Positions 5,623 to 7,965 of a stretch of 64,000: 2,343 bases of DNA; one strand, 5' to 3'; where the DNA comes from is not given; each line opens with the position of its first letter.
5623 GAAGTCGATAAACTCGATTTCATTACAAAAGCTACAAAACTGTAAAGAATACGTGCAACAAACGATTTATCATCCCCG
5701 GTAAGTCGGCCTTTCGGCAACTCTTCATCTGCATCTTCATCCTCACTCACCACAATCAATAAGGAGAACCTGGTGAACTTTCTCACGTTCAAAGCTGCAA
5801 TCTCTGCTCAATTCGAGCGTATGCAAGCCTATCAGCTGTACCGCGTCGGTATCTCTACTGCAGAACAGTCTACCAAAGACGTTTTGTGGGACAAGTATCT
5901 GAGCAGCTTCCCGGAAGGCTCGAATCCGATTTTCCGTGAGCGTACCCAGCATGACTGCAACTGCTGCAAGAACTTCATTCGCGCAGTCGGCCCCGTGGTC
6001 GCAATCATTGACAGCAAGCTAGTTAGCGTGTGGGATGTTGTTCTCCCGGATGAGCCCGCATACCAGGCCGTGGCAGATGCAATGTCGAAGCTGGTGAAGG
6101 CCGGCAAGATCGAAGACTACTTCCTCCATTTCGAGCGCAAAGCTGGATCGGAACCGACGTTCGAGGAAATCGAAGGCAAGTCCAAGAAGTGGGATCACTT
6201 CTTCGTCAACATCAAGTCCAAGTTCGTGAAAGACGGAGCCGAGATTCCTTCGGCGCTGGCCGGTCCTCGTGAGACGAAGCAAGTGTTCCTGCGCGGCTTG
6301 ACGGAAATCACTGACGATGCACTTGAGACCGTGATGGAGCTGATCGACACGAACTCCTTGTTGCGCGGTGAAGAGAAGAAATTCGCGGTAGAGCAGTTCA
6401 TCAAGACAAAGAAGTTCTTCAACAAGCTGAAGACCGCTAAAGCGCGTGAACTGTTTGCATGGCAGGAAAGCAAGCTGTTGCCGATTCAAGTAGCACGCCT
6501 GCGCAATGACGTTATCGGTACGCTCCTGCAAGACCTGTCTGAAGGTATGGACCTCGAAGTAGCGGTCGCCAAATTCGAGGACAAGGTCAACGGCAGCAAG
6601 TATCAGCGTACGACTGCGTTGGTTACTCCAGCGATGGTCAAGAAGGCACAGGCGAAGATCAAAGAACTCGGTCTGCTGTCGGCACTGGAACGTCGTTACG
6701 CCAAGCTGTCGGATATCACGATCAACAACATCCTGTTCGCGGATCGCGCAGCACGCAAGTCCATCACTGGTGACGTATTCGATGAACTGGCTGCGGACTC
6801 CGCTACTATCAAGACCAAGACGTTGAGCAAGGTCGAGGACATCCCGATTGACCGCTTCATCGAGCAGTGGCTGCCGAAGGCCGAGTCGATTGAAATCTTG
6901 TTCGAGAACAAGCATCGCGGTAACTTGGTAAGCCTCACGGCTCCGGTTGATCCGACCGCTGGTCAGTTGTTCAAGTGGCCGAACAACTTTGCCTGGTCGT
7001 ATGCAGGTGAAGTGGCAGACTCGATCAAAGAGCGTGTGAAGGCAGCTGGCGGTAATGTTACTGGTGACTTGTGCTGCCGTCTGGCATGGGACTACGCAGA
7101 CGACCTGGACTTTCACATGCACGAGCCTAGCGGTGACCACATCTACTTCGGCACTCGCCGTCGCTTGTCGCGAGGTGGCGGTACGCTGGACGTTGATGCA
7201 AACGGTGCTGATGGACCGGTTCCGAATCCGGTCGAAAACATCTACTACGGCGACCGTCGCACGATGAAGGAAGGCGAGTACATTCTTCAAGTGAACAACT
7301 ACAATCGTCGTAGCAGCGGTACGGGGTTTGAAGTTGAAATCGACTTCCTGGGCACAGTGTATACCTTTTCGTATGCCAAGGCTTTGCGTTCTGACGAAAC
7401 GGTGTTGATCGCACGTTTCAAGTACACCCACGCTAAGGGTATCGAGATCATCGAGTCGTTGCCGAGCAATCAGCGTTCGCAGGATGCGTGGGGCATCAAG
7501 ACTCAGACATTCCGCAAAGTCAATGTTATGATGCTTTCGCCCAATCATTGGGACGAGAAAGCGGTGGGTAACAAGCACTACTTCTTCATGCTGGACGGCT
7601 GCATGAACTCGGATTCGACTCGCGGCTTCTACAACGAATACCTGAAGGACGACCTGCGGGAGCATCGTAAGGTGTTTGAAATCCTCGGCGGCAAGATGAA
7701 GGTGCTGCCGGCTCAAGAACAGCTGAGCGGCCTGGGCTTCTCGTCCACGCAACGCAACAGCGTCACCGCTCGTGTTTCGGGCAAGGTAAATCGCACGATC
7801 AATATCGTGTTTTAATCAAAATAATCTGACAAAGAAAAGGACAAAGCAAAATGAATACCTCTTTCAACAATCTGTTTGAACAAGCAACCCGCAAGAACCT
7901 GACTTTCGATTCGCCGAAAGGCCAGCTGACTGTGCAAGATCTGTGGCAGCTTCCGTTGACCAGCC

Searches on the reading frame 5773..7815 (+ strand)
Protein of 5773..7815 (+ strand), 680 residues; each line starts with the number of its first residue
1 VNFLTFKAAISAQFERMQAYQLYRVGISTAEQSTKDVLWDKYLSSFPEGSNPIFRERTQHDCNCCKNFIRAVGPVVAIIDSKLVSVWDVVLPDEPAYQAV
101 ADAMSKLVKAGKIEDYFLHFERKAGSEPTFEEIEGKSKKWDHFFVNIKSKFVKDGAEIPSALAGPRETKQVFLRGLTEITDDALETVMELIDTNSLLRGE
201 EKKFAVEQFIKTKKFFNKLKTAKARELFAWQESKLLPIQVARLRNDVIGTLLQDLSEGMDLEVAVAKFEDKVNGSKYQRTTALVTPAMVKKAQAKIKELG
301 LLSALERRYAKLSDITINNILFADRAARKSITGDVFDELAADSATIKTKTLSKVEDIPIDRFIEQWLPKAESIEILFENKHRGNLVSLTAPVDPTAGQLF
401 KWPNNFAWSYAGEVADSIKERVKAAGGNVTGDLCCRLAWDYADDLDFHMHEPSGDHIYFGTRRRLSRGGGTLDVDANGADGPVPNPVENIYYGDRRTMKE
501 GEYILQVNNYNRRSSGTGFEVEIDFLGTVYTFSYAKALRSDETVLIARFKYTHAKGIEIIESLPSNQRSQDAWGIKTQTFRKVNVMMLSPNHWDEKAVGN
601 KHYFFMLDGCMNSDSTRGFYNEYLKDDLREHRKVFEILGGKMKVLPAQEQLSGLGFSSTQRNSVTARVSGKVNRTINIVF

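Call 76: search_protein_families(library=phrogs, proteins=[window:5773-7815:+], max_evalue=1e-8)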
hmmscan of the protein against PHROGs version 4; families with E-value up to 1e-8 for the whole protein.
window:5773-7815:+ (680 aa): 5 families
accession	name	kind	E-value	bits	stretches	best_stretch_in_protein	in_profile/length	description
phrog_1735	-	unknown function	1.1e-272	907.9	1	1-680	2-673/673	-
phrog_23228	-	unknown function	1.1e-158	529.9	1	208-680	3-472/472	-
phrog_25920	-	unknown function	1.8e-31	110.8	1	5-172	6-167/173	-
phrog_21434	-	unknown function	7.1e-28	97.9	1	2-90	3-86/93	-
phrog_38165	-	unknown function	1.4e-10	41.7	1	243-273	25-55/57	-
